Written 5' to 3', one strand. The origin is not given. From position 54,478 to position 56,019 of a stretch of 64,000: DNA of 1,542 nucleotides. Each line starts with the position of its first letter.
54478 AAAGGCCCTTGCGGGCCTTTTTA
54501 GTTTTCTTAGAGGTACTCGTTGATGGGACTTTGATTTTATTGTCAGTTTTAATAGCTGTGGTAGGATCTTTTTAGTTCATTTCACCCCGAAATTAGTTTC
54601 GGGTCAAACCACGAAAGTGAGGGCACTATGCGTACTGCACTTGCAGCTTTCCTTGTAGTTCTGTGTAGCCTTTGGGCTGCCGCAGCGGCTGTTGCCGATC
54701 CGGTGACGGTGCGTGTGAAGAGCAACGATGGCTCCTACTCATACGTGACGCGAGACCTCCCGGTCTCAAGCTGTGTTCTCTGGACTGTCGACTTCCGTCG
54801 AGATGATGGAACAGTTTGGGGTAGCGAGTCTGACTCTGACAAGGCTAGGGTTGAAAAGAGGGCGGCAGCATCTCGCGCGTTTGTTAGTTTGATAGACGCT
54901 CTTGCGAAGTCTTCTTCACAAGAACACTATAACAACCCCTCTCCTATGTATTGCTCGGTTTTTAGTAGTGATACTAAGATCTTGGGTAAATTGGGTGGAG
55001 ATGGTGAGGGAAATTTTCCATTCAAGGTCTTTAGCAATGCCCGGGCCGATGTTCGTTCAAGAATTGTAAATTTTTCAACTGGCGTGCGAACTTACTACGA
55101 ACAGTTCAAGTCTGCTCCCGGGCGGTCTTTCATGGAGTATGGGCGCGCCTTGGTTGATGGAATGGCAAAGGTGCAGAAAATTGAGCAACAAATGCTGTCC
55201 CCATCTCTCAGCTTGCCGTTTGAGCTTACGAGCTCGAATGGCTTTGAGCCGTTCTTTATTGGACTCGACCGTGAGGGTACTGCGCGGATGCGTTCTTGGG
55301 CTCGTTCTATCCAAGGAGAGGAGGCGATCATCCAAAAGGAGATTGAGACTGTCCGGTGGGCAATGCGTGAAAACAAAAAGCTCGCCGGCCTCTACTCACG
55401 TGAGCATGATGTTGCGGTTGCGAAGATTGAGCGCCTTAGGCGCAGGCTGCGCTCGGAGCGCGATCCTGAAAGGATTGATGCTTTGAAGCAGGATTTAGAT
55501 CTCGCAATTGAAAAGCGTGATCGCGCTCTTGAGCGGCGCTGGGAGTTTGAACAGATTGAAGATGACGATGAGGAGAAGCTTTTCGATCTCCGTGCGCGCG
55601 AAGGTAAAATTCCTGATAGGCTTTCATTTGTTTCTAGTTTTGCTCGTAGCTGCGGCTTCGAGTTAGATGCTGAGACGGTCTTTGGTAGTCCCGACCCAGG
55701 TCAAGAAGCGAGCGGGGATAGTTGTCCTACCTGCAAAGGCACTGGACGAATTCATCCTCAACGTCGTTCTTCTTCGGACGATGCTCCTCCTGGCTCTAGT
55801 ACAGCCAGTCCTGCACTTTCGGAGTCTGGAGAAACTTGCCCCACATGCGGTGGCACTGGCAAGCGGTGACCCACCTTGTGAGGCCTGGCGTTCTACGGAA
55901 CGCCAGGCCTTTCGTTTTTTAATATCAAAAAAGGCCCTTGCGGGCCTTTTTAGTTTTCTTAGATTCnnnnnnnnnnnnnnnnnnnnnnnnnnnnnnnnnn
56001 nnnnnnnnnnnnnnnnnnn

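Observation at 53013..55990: Tandem duplication of a module encoding secreted proteins with DnaJ-type CxxCxGxG zinc-finger motifs, driven by a 290-bp near-identical repeat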

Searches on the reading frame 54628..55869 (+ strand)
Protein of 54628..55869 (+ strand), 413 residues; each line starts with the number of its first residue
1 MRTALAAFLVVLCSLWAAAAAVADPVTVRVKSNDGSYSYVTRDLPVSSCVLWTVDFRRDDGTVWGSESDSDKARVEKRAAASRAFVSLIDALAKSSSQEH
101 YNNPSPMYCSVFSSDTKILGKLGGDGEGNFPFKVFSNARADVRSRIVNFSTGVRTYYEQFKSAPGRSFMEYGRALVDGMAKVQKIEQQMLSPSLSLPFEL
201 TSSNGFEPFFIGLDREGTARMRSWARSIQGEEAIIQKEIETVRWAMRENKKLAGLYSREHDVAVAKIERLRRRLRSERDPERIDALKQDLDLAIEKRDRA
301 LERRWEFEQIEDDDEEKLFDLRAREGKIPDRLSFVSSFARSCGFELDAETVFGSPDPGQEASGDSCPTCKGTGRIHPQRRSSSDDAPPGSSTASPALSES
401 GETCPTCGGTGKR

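Call 6: search_protein_families(library=pfam, proteins=[window:54628-55869:+], max_evalue=0.1)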
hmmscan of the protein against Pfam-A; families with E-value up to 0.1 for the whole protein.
window:54628-55869:+ (413 aa): 2 families
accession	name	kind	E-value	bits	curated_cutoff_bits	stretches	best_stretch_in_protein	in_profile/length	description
PF00684.25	DnaJ_CXXCXGXG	-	0.0019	18.9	32.7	0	363-379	15-31/65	DnaJ central domain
PF21002.2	TMEM106_N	-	0.015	16.3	24.5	0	365-376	56-67/91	Transmembrane protein 106 N-terminal region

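Call 8: search_protein_families(library=padloc, proteins=[window:54628-55869:+], max_evalue=0.01)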
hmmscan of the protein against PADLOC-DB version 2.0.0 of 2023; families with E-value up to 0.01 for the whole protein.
window:54628-55869:+ (413 aa): 0 families

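Call 9: search_protein_families(library=ncbifam, proteins=[window:54628-55869:+], max_evalue=0.01)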
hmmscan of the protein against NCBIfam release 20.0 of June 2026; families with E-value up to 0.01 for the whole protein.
window:54628-55869:+ (413 aa): 0 families

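Call 10: find_homologous_proteins(query=window:54628-55866:+, max_evalue=0.001)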
Query window:54628-55866:+ (413 aa): 2 proteins with E <= 0.001 among 8000 candidates.
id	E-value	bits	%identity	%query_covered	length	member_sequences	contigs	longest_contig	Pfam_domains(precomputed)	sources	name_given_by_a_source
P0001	1.1e-273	925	100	100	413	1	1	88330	-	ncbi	ncbi:MAG: hypothetical protein R3B52_02220 [Candidatus Paceibacterota bacterium]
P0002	3.4e-72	262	50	63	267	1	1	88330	-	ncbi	ncbi:MAG: hypothetical protein R3B52_02215 [Candidatus Paceibacterota bacterium]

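Call 11: find_related_loci(query=window:54628-55866:+, collection=genome_contigs, flank=10000)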
Query window:54628-55866:+ (413 aa) in genome_contigs; peptide patterns used: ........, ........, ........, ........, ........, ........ (x = any residue, [..] = any of these).
39 stretches matched a pattern, but none encodes a relative of the query by tblastn (E <= 1e-3).

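Call 25: predict_structure(alignment_id=A2)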
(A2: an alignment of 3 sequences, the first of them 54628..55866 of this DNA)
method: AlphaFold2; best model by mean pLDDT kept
length: 413 residues; sequences in the alignment: 3
mean_pLDDT: 53.8   pTM: 0.35
mean pLDDT of the five models: 53.8, 51.0, 50.5, 50.5, 48.7
residues with pLDDT >= 90: 64; 70-90: 46; 50-70: 59; < 50: 244
segments of 3 or more residues with pLDDT < 50: 14-33, 35-51, 54-59, 61-69, 80-161, 166-213, 349-368, 371-402, 411-413
pLDDT, mean of each block of 10 residues (from residue 1): 56 42 39 44 44 48 46 52 40 28 21 24 25 33 46 46 46 46 41 29 30 52 73 88 92 91 96 96 96 94 87 90 83 69 54 38 42 32 29 29 52 39
secondary structure, 60 per line:
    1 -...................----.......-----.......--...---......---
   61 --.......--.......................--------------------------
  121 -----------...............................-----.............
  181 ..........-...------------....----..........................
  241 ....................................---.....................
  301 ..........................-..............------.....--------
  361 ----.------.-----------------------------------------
elements in order: H2-20 E25-31 E37-43 E52-57 E63-69 H72-94 H132-162 H168-190 H207-210 H215-276 H280-326 H328-341 H348-352

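Call 29: find_encoding_contigs(protein=P0001, flank=10000, max_places=10)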
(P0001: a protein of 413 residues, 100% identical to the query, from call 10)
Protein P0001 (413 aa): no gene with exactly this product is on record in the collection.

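Call 30: find_encoding_contigs(protein=P0002, flank=10000, max_places=10)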
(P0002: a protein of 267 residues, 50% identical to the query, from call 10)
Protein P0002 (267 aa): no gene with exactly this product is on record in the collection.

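Call 39: search_protein_representatives(alignment_id=A2)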
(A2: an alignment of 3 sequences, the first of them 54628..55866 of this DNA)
Query: 3 sequences, 426 profile positions. Proteins with E-value up to 0.001 (for the whole library): 4; up to 1e-10: 2; up to 1e-30: 2. The best 4 are listed.
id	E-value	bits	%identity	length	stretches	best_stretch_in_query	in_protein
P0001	4.2e-256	866.0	-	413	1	1-426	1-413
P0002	3.2e-157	540.2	-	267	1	151-426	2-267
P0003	4.0e-05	39.1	-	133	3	367-424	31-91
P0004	4.9e-04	35.5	-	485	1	18-217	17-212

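Call 42: find_homologous_proteins(query=P0004, max_evalue=0.001)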
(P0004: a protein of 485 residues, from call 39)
Query P0004 (485 aa): 1 proteins with E <= 0.001 among 8000 candidates.
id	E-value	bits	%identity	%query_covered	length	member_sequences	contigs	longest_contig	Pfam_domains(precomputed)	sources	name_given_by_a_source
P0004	0.0e+0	1060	100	100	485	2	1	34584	-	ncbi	-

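Call 43: find_encoding_contigs(protein=P0004, flank=10000, max_places=5)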
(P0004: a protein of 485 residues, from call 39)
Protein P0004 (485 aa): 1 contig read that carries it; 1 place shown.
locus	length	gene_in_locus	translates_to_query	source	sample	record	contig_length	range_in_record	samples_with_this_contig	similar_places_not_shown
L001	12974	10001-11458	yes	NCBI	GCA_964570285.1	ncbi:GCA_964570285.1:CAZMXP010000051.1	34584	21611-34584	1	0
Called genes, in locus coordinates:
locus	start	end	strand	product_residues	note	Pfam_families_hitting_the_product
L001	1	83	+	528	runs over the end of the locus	PF08305:NPCBM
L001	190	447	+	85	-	-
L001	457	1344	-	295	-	-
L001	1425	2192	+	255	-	PF00378:ECH_1, PF16113:ECH_2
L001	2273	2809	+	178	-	PF13489:Methyltransf_23, PF08241:Methyltransf_11 (weak), PF08242:Methyltransf_12 (faint), PF13649:Methyltransf_25 (faint)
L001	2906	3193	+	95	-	-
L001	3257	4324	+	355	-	PF00180:Iso_dh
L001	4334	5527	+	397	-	PF01694:Rhomboid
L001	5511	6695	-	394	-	PF00155:Aminotran_1_2, PF01041:DegT_DnrJ_EryC1, PF12897:Asp_aminotransf (weak)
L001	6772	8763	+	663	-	-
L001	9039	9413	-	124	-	-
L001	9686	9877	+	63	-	-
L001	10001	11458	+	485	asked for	-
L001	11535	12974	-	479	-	?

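Call 44: list_cluster_members(proteins=[P0004, P0003, P0001])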
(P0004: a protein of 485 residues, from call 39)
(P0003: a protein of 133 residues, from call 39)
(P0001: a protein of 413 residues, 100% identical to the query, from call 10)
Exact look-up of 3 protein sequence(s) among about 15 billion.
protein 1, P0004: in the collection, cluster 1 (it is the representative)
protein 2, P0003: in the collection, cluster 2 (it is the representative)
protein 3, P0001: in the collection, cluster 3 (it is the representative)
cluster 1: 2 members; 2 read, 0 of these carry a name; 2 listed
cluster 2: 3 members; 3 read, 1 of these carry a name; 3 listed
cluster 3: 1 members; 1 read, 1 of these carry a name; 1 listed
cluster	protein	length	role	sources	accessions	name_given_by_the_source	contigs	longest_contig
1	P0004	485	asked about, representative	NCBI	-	-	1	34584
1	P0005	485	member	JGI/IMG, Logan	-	-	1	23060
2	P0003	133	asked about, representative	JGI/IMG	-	DnaJ-class molecular chaperone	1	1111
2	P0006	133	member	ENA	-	-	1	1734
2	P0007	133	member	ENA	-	-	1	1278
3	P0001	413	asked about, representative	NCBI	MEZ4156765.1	MAG: hypothetical protein R3B52_02220 [Candidatus Paceibacterota bacterium]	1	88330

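Call 45: search_protein_families(library=phrogs, proteins=[window:54628-55866:+, P0004, P0003], max_evalue=0.01)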
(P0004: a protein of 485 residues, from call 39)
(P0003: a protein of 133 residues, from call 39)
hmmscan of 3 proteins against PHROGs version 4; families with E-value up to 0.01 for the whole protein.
window:54628-55866:+ (413 aa): 1 family
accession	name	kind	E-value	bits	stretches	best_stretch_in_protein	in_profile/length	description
phrog_3931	-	unknown function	0.00071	20.6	0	399-412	42-55/59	-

P0004 (485 aa): 1 family
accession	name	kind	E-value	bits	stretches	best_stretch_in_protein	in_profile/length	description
phrog_2570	-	unknown function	0.0066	17.5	1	426-470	23-64/65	-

P0003 (133 aa): 15 families
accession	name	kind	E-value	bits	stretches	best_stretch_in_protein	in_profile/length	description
phrog_8027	-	unknown function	1.2e-10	42.8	2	79-119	3-42/153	-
phrog_9961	-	unknown function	6.2e-08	34.2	2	79-118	5-40/99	-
phrog_4046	-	unknown function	1.6e-07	32.1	1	63-119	32-83/301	-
phrog_27975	-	unknown function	3.1e-06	28.6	0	55-116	48-105/107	-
phrog_7429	-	unknown function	1.9e-05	25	1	68-119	316-367/418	-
phrog_8897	-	unknown function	0.00054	21.4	1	61-116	63-115/119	-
phrog_17382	-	unknown function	0.00063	20.4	1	52-122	155-218/273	-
phrog_14965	-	unknown function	0.00091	19.8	0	72-127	93-138/200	-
phrog_127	-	transcription regulation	0.0011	19.7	0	58-119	140-175/253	anti-termination protein Q-like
phrog_15035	-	unknown function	0.0013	19.8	1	80-123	4-47/64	-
phrog_33386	-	unknown function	0.0017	18.2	0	76-115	120-155/452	-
phrog_5085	-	unknown function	0.003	19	0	73-120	8-50/106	-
phrog_30451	-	unknown function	0.0044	17.5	1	10-80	23-84/287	-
phrog_26458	-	unknown function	0.0053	18.3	0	83-119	3-34/100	-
phrog_6060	-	transcription regulation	0.0063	17.4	0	80-92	36-48/61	anti-termination protein Q-like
